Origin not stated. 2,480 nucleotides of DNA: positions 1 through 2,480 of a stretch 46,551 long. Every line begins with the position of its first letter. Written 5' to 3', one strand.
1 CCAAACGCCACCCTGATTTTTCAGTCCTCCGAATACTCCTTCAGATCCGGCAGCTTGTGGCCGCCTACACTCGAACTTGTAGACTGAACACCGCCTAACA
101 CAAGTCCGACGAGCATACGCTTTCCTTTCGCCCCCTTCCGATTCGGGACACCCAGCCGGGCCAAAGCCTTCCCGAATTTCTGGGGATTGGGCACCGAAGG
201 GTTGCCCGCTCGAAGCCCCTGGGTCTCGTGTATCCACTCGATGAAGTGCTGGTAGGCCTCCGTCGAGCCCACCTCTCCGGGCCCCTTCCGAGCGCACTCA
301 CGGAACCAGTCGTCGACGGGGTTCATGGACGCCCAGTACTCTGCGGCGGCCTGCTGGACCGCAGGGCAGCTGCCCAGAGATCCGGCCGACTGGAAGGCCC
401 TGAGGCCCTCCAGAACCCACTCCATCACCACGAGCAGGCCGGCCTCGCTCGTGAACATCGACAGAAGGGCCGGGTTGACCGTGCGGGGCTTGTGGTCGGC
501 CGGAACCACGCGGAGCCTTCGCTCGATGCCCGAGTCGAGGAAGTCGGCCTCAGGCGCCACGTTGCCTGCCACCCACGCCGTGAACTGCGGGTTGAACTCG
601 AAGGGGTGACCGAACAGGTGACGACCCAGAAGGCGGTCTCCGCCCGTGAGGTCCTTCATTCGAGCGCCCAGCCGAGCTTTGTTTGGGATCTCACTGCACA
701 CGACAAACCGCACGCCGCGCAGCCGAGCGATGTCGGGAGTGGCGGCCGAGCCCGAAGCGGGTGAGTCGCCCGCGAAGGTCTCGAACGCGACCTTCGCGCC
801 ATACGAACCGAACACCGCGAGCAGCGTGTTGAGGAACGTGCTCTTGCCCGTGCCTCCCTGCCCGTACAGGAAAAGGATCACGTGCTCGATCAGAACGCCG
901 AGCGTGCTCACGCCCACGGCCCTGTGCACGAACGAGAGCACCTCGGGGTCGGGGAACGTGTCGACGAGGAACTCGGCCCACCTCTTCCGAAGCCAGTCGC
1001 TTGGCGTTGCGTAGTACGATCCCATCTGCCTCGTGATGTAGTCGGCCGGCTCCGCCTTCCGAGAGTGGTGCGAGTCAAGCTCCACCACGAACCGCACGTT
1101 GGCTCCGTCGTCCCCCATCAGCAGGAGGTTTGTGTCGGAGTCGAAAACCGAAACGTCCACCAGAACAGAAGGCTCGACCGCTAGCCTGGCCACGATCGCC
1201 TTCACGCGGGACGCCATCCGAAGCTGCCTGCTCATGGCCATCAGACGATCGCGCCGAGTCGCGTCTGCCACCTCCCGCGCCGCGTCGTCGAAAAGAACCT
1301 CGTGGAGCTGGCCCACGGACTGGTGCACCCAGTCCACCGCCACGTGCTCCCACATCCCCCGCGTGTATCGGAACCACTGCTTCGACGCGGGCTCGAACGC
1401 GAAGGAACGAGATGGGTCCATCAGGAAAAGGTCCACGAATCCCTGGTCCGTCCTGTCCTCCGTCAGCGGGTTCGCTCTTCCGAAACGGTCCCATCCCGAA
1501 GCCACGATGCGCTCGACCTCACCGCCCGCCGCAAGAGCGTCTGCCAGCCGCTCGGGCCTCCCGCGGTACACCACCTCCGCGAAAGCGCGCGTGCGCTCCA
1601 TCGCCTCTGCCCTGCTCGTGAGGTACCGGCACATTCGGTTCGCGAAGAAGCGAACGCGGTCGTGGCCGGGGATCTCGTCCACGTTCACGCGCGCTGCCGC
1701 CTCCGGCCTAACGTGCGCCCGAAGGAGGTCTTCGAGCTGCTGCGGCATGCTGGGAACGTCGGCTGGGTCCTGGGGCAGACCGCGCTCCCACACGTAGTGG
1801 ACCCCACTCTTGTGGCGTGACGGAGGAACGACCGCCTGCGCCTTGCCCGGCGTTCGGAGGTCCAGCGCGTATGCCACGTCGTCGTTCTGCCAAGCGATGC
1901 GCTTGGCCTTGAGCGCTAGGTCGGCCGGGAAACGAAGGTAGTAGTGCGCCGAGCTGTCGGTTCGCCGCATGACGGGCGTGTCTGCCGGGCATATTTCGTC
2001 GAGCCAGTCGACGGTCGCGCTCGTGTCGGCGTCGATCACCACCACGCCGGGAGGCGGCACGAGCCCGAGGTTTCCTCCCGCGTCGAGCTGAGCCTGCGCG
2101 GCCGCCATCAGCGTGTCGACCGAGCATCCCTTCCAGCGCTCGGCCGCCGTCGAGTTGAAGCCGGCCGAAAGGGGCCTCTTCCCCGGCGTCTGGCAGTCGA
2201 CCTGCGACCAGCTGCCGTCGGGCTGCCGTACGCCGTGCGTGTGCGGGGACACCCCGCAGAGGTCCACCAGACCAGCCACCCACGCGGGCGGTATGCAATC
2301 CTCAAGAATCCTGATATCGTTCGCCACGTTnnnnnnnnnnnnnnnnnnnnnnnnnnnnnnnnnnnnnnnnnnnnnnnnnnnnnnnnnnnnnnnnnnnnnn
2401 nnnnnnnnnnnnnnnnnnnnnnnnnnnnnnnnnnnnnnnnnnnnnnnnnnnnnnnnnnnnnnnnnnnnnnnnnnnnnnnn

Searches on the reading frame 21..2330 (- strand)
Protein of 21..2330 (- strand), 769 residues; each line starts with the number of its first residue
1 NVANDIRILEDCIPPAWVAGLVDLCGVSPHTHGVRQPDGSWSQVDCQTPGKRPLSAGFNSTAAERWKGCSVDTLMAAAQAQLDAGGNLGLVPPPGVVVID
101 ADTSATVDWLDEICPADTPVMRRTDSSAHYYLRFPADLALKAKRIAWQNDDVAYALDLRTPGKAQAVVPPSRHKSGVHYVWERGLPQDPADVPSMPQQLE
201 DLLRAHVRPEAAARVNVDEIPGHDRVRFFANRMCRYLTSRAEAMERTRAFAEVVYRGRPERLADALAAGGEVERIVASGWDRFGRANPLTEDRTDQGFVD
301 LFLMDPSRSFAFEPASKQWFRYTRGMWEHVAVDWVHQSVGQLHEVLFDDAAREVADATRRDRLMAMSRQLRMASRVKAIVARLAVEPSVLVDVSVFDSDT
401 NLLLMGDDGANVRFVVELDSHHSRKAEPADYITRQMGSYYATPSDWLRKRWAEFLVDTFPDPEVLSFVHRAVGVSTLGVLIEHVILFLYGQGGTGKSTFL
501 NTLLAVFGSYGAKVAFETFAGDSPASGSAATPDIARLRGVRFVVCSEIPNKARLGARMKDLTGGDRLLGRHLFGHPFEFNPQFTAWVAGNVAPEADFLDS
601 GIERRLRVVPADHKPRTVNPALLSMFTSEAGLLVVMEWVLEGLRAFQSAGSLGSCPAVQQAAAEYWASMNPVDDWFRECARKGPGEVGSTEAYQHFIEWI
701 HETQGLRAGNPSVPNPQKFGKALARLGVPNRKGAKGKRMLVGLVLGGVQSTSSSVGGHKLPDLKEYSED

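Call 11: search_protein_families(library=pfam, proteins=[window:21-2330:-], max_evalue=0.01)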
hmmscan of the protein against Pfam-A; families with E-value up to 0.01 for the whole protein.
window:21-2330:- (769 aa): 3 families
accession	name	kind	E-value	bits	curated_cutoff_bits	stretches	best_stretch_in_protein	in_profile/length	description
PF09250.16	Prim-Pol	-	6.1e-16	59.7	22.8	1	40-194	8-157/158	Bifunctional DNA primase/polymerase, N-terminal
PF08706.16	D5_N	-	2.5e-07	31.5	22.4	1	308-460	11-145/145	D5 N terminal like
PF19263.5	DUF5906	-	1.1e-06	29.7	27.6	1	488-605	1-114/114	Family of unknown function (DUF5906)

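Call 53: search_dna_similar(query=window:21-2330:-, collection=phages, mode=protein, max_rows=15)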
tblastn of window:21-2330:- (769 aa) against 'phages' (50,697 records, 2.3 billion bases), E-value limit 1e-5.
Records with a match: 891; places in all: 891; records where one place covers at least 80% of the query: 0.
Best place of each record, by identity: <60% 891.
By first word of the organism name: Mycobacterium 293; Microbacterium 111; Gordonia 109; Streptococcus 93; Arthrobacter 73; Streptomyces 32; Lactobacillus 17; Curtobacterium 17; Corynebacterium 15; Listeria 12; and 41 more.
By host as written in the record: Mycobacterium smegmatis mc2 155 204; Gordonia terrae 3612 59; Microbacterium foliorum NRRL B-24224 57; Mycobacterium smegmatis mc#155 42; - 41; Arthrobacter globiformis B-2979 37; Microbacterium foliorum NRRL B-24224 SEA 35; Gordonia rubripertincta NRRL B-16540 25; and 201 more.
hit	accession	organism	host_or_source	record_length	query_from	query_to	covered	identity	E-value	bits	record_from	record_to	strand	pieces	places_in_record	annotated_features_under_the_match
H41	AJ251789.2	Lactobacillus phage A2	Lactobacillus casei ATCC 393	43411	280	719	57%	29.9%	5e-34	146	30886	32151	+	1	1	putative primase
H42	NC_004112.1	Lactobacillus phage A2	Lactobacillus casei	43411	280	719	57%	29.9%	5e-34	146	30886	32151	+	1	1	DNA primase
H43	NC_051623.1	Mycobacterium phage Marshawn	Mycobacterium smegmatis mc2 155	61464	264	728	60%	28.3%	3e-30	135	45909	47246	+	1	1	68: DNA polymerase/primase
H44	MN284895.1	Mycobacterium phage Marshawn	Mycobacterium smegmatis mc2 155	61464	264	728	60%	28.3%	3e-30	135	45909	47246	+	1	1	68: DNA primase/helicase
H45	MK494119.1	Mycobacterium Phage Niklas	Mycobacterium smegmatis mc2 155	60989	263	728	61%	28.1%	1e-28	130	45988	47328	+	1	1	71: DNA primase/helicase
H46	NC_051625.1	Mycobacterium Phage Niklas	Mycobacterium smegmatis mc2 155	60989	263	728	61%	28.1%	1e-28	130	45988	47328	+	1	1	71: DNA polymerase/primase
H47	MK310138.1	Mycobacterium phage Shaobing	Mycobacterium smegmatis mc2 155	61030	263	728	61%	28.1%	1e-28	130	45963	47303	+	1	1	71: DNA primase/helicase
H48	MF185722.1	Mycobacterium phage Peanam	Mycobacterium smegmatis mc2 155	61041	263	728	61%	28.1%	1e-28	130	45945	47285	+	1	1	71: DNA primase/helicase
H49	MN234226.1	Mycobacterium phage Curiosium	Mycobacterium smegmatis mc2 155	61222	257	728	61%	27.6%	4e-30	134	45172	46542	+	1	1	73: DNA primase/helicase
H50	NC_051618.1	Mycobacterium phage Curiosium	Mycobacterium smegmatis mc2 155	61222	257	728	61%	27.6%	4e-30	134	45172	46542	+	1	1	73: DNA polymerase/primase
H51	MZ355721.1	Mycobacterium phage Stinson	Mycobacterium smegmatis mc2 155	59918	267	728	60%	28.1%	1e-29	132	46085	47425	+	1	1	70: DNA primase/helicase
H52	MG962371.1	Mycobacterium phage LaterM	Mycobacterium smegmatis mc2 155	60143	267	728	60%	28.1%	1e-29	132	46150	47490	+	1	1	69: DNA primase/helicase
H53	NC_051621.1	Mycobacterium phage LaterM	Mycobacterium smegmatis mc2 155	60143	267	728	60%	28.1%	1e-29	132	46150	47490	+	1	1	69: DNA polymerase/primase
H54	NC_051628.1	Mycobacterium phage Urkel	Mycobacterium smegmatis mc2 155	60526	267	728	60%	28.1%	1e-29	132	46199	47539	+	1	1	DNA polymerase/primase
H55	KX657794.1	Mycobacterium phage SamuelLPlaqson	Mycobacterium smegmatis mc2 155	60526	267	728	60%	28.1%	1e-29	132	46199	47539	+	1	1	DNA primase/helicase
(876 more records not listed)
